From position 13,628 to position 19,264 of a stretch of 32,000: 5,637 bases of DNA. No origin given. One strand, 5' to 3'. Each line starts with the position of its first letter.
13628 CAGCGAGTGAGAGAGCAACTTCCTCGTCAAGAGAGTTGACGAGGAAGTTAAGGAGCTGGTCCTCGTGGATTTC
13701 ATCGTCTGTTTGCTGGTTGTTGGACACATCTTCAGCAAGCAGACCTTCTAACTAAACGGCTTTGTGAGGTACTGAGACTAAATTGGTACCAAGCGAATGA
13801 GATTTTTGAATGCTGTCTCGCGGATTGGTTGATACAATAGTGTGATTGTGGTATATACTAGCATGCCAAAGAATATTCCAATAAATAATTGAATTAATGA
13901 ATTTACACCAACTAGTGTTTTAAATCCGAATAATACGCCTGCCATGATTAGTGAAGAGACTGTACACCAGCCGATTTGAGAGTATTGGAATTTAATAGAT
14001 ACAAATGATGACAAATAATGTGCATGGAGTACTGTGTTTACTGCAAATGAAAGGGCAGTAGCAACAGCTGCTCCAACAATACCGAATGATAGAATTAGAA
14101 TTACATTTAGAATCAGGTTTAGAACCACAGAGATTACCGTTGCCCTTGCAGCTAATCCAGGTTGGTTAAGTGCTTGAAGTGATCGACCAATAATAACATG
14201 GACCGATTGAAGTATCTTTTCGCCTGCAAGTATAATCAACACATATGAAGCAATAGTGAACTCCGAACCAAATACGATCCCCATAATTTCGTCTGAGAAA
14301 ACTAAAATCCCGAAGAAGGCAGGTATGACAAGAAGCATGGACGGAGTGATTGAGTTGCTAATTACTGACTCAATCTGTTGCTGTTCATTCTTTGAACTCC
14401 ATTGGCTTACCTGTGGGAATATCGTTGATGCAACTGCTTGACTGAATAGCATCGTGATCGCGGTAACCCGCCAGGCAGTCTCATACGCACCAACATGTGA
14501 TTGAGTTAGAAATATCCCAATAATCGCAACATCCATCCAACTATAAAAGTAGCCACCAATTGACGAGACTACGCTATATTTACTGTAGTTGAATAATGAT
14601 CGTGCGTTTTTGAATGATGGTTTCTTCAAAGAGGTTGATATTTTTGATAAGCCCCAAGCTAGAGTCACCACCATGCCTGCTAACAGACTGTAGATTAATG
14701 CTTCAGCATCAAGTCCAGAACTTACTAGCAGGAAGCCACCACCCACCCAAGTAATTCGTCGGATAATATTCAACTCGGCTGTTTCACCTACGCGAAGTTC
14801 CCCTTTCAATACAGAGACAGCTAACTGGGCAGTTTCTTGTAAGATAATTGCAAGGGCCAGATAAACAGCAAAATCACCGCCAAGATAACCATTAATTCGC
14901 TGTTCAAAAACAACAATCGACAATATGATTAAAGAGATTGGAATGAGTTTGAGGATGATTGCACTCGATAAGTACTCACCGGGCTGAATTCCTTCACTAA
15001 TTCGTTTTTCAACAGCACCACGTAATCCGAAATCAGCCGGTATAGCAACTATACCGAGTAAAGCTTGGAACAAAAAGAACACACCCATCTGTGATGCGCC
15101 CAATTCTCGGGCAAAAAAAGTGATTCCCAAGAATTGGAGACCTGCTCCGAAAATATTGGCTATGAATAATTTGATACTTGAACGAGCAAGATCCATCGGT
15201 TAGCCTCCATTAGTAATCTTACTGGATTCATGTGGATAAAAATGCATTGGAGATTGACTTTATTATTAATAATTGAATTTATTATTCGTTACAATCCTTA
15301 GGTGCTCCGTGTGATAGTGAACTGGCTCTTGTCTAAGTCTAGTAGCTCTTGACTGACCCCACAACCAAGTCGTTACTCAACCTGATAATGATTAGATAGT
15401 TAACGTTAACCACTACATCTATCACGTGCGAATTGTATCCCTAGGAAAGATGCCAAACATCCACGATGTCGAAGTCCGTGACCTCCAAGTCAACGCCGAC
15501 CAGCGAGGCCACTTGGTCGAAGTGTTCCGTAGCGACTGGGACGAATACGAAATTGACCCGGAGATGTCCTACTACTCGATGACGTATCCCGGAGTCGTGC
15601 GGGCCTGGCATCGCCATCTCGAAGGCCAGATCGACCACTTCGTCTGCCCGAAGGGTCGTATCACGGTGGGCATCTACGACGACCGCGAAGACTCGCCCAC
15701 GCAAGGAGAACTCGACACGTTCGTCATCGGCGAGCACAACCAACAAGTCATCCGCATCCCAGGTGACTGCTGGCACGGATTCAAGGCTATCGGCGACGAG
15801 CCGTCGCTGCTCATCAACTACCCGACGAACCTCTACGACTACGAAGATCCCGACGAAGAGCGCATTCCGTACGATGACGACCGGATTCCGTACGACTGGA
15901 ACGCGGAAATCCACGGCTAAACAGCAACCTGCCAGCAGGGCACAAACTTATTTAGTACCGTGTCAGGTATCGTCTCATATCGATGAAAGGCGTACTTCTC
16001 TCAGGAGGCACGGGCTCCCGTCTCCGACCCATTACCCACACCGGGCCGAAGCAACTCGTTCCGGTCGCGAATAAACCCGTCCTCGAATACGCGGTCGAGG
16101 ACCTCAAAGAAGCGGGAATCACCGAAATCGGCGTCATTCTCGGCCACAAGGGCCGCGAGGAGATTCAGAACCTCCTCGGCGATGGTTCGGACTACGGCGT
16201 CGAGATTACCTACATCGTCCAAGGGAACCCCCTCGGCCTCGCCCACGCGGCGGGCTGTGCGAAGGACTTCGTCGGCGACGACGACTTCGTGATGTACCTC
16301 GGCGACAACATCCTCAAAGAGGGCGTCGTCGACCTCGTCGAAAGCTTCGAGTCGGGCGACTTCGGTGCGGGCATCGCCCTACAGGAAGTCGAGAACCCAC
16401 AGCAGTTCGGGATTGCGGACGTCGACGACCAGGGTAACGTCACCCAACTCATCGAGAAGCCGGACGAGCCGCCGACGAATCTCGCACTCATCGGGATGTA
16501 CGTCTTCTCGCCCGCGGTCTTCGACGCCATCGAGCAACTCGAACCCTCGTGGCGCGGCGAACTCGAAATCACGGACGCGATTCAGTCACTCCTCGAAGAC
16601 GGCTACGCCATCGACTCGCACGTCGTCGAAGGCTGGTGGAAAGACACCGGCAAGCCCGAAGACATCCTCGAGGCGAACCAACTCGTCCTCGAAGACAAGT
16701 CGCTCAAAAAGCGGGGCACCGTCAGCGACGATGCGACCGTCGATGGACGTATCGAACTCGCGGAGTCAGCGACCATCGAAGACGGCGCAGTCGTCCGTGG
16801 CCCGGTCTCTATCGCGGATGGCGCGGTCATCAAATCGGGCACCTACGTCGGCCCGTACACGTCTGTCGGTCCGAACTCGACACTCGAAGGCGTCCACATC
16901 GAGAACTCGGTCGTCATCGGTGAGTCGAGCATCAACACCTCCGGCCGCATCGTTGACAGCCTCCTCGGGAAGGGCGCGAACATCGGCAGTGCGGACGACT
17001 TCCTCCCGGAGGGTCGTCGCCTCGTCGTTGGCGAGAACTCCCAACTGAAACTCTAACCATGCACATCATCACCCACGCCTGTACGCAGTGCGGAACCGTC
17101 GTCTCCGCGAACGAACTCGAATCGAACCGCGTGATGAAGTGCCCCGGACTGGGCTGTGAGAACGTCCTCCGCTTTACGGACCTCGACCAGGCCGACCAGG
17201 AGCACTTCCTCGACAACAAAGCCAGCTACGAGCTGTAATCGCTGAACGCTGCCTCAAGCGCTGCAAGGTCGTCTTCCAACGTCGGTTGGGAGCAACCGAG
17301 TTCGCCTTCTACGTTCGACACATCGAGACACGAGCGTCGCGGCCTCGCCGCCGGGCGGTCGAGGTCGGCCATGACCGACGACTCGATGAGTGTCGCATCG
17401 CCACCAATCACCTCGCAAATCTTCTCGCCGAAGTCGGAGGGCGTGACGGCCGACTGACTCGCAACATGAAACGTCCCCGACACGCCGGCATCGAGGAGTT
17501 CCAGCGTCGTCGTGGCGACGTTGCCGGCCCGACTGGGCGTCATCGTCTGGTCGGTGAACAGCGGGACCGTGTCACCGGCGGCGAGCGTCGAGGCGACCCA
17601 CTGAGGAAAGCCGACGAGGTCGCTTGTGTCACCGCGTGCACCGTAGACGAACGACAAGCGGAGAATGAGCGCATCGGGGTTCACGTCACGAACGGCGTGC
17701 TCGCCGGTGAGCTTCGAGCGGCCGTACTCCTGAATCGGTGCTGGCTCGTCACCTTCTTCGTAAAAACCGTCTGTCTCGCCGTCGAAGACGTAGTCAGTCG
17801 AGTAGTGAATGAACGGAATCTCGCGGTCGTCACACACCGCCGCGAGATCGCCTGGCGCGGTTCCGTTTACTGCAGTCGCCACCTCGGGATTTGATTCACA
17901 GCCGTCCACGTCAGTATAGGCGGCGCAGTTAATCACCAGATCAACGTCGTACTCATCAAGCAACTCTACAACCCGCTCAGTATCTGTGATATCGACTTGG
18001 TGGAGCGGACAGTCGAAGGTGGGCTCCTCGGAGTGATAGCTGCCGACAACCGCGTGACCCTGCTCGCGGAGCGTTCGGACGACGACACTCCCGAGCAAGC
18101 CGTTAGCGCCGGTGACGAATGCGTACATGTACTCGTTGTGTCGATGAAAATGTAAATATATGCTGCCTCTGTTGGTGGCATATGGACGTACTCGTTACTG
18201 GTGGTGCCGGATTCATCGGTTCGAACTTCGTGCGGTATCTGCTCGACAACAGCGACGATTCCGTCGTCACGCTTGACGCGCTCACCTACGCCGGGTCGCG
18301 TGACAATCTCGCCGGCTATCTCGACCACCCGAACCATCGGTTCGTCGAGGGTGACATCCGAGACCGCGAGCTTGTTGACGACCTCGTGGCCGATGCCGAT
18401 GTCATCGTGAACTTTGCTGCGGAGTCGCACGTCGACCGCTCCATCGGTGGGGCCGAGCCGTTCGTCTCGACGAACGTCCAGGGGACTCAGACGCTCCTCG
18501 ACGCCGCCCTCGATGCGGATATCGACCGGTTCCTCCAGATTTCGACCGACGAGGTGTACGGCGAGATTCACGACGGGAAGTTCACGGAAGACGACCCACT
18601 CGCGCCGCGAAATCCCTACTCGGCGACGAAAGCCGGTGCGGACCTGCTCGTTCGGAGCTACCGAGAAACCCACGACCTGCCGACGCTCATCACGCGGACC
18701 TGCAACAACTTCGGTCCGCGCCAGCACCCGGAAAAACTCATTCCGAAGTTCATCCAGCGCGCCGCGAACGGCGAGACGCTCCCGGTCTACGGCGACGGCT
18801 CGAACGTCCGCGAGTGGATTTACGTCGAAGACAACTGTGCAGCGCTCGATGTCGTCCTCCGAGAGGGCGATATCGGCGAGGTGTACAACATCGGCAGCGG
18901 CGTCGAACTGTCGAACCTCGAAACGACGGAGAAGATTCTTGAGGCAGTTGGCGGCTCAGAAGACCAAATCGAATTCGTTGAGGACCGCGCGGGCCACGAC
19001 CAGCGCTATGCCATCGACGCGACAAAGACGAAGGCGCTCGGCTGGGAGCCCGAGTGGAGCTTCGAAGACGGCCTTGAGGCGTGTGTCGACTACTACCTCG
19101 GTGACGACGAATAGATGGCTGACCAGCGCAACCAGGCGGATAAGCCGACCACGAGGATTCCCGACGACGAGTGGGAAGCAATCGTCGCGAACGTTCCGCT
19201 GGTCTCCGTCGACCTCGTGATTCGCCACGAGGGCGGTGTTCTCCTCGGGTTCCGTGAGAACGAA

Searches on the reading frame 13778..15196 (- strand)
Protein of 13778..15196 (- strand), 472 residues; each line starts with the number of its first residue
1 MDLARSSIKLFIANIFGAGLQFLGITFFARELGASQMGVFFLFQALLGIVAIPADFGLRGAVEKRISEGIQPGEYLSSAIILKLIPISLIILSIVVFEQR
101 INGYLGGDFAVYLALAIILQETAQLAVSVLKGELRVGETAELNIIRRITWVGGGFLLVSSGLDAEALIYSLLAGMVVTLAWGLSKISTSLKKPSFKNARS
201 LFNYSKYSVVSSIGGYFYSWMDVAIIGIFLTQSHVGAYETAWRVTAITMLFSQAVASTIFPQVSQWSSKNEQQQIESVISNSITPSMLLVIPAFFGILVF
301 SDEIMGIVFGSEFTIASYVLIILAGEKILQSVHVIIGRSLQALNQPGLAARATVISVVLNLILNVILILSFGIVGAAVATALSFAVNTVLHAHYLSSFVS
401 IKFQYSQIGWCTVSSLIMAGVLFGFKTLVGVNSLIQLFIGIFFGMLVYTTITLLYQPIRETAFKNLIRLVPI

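Call 6: search_protein_families(library=pfam, proteins=[window:13778-15196:-], max_evalue=0.01)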
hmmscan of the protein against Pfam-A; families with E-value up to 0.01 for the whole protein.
window:13778-15196:- (472 aa): 4 families
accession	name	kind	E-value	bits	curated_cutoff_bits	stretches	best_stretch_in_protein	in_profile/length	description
PF13440.11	Polysacc_synt_3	-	1.1e-21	77.8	23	1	29-314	3-289/293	Polysaccharide biosynthesis protein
PF01943.22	Polysacc_synt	-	2.9e-17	63.4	28.2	1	4-265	2-272/274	Polysaccharide biosynthesis protein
PF03023.19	MurJ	-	8e-12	44.9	27.4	1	99-436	90-437/451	Lipid II flippase MurJ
PF01554.23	MatE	-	4.1e-09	36.8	24.9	1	209-366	3-161/161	MatE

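Call 7: search_protein_families(library=ncbifam, proteins=[window:13778-15196:-], max_evalue=0.1)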
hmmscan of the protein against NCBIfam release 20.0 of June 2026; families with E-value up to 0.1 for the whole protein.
window:13778-15196:- (472 aa): 9 families
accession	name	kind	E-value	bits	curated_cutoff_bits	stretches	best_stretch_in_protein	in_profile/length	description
NF041871.1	Wzx_EPS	equivalog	8e-13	47.9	800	1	24-390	22-397/492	exopolysaccharide biosynthesis flippase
TIGR01695.1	murJ_mviN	equivalog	5.4e-12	45.2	235.55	1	97-454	115-495/506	murein biosynthesis integral membrane protein MurJ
TIGR02900.1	spore_V_B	equivalog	5.5e-12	45.2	372.3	1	241-450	277-487/488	stage V sporulation protein B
NF041503.1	WZX_like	subfamily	2.1e-11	43.6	300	1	126-378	148-409/429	O-unit flippase-like protein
NF007773.0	PRK10459.1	equivalog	2.9e-10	39.8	273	1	12-456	16-468/492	MOP flippase family protein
TIGR00797.1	matE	subfamily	2.9e-08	33.1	147.4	1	215-429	9-229/396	MATE family efflux transporter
NF050818.1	PolSacchBiosHfsF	equivalog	9e-07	28.3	700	1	94-454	98-459/468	polysaccharide biosynthesis protein HfsF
NF047674.1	TeichurnBiosyTuaB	equivalog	0.00067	18.8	580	1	21-452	26-466/469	teichuronic acid biosynthesis protein TuaB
NF009364.0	PRK12721.1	equivalog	0.03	13.5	381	1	314-383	34-103/352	EscU/YscU/HrcU family type III secretion system export apparatus switch protein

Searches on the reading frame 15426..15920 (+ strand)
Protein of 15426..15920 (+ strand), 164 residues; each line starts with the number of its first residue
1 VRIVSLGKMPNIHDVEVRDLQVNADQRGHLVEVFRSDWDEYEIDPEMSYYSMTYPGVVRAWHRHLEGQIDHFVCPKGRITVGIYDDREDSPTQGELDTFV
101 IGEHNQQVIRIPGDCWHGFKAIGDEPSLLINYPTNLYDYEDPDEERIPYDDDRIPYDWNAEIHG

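Call 105: search_protein_families(library=pfam, proteins=[window:15426-15920:+], max_evalue=0.01)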
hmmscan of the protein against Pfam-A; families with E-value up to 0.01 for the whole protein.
window:15426-15920:+ (164 aa): 4 families
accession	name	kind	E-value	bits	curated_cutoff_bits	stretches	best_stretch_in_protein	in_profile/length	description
PF00908.23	dTDP_sugar_isom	-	6.7e-17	62.1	27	1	11-160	3-154/168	dTDP-4-dehydrorhamnose 3,5-epimerase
PF14667.12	Polysacc_synt_C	-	4.4e-06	27.2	28.7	1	23-143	1-109/111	Polysaccharide biosynthesis C-terminal domain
PF05523.17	FdtA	-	0.00053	20.2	23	1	14-140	2-117/131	WxcM-like, C-terminal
PF07883.17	Cupin_2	-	0.0066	16.6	27.2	0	61-129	13-66/70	Cupin domain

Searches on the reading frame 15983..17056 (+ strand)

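Call 6: search_protein_families(library=pfam, proteins=[window:15983-17056:+], max_evalue=0.01)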
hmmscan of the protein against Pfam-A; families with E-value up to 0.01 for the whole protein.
window:15983-17056:+ (357 aa): 5 families
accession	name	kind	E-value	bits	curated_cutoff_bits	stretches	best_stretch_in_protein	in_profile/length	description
PF00483.29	NTP_transferase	-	1.5e-60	205.3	21.2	1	2-236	1-243/245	Nucleotidyl transferase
PF12804.13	NTP_transf_3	-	1.4e-08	35.5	27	1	3-125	1-114/160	MobA-like NTP transferase domain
PF00132.30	Hexapep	-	1.4e-07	31.3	27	1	261-290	6-35/36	Bacterial transferase hexapeptide (six repeats)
PF25084.1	LbH_EIF2B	-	3.3e-05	24.3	54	1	256-335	9-82/105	EIF2B subunit epsilon LbH domain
PF01128.25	IspD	-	0.0026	18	27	1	4-73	4-66/221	2-C-methyl-D-erythritol 4-phosphate cytidylyltransferase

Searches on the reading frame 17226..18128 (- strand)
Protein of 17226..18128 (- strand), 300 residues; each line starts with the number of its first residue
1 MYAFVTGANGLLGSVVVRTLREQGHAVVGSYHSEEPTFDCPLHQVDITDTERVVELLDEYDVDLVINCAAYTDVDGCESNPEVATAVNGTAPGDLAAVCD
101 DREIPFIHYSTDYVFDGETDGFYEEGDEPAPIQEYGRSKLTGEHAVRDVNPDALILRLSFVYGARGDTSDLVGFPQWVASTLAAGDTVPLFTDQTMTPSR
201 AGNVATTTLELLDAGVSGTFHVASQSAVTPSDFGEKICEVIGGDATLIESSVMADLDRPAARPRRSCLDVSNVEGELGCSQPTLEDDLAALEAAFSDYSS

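Call 6: search_protein_families(library=pfam, proteins=[window:17226-18128:-], max_evalue=0.01)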
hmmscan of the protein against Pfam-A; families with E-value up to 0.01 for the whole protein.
window:17226-18128:- (300 aa): 6 families
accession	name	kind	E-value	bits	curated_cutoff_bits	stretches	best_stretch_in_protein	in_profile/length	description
PF04321.23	RmlD_sub_bind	-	1.1e-70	238.4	27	1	4-291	4-281/287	RmlD substrate binding domain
PF01370.27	Epimerase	-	6.1e-29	101.6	20.9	1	4-195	2-206/240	NAD dependent epimerase/dehydratase family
PF16363.11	GDP_Man_Dehyd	-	8e-16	58.8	27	1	4-149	1-167/332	GDP-mannose 4,6 dehydratase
PF01073.25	3Beta_HSD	-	2.7e-08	33.6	22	1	5-151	2-162/280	3-beta hydroxysteroid dehydrogenase/isomerase family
PF02719.21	Polysacc_synt_2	-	8.9e-08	32.1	20.2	1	45-112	61-129/293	Polysaccharide biosynthesis protein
PF07993.18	NAD_binding_4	-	1.3e-07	31.5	20.1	1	61-163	88-209/258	Male sterility protein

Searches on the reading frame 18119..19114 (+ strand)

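Call 6: search_protein_families(library=pfam, proteins=[window:18119-19114:+], max_evalue=0.01)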
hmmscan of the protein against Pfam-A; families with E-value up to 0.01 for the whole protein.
window:18119-19114:+ (331 aa): 10 families
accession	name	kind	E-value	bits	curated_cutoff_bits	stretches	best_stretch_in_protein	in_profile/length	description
PF16363.11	GDP_Man_Dehyd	-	1.9e-77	261.4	27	1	25-320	1-330/332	GDP-mannose 4,6 dehydratase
PF01370.27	Epimerase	-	3.6e-67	226.7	20.9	1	24-259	1-240/240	NAD dependent epimerase/dehydratase family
PF01073.25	3Beta_HSD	-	2.5e-24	86.2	22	1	25-241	1-222/280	3-beta hydroxysteroid dehydrogenase/isomerase family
PF02719.21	Polysacc_synt_2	-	9.4e-19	68.1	20.2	1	24-286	1-260/293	Polysaccharide biosynthesis protein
PF04321.23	RmlD_sub_bind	-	3.3e-18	66.2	27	1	22-323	1-282/287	RmlD substrate binding domain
PF07993.18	NAD_binding_4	-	1.7e-13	50.8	20.1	1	26-194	1-204/258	Male sterility protein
PF13460.12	NAD_binding_10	-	7.8e-11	42.6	27.2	1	28-179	1-132/184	NAD(P)H-binding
PF05368.20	NmrA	-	1.3e-06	28.7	27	1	24-139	5-103/298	NmrA-like family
PF00106.31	adh_short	-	0.0017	18.3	26.6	0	24-98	3-83/195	short chain dehydrogenase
PF03435.24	Sacchrp_dh_NADP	-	0.0094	16.7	25.1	0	29-101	5-77/129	Saccharopine dehydrogenase NADP binding domain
